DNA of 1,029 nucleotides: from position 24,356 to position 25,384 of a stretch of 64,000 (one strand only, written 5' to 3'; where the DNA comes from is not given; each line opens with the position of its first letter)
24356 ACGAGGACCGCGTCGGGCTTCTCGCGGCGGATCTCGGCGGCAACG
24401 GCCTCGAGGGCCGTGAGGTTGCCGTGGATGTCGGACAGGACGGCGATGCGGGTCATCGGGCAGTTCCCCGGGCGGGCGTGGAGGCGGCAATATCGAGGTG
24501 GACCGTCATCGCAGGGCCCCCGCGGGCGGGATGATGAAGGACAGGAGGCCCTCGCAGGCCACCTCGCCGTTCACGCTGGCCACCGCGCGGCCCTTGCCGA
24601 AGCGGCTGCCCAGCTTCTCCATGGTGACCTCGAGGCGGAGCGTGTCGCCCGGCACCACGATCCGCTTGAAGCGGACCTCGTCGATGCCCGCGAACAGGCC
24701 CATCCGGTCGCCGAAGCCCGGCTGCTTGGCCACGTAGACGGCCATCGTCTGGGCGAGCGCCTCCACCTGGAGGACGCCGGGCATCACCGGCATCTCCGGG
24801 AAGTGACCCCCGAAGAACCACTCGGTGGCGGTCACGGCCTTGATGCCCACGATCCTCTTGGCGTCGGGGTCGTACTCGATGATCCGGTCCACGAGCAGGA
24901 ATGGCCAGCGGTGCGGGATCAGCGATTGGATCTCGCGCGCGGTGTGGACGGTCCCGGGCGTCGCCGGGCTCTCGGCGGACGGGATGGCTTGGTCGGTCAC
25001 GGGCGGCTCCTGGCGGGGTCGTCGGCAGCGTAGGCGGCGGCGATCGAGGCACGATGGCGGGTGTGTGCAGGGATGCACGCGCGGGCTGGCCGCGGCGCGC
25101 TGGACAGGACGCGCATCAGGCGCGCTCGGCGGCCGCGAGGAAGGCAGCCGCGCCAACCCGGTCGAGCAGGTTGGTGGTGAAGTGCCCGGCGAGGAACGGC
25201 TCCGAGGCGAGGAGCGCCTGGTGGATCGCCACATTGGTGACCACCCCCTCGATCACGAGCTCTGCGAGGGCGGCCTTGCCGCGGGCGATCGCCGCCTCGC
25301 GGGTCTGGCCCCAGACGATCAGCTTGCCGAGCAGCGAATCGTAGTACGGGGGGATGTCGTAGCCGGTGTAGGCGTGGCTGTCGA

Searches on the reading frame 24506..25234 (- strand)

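Call 5: search_protein_families(library=pfam, proteins=[window:24506-25234:-], max_evalue=0.01)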
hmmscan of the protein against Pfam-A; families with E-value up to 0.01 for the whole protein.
window:24506-25234:- (242 aa): 3 families
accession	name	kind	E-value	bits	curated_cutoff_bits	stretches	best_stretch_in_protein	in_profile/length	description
PF07977.19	FabA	-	7.3e-32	110.3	23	1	106-228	1-136/138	FabA-like domain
PF22818.2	ApeI-like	-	7.9e-05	23.3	28.5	1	138-207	27-88/119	ApeI dehydratase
PF01575.25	MaoC_dehydratas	-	0.00078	19.5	27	1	174-212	70-108/123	MaoC like domain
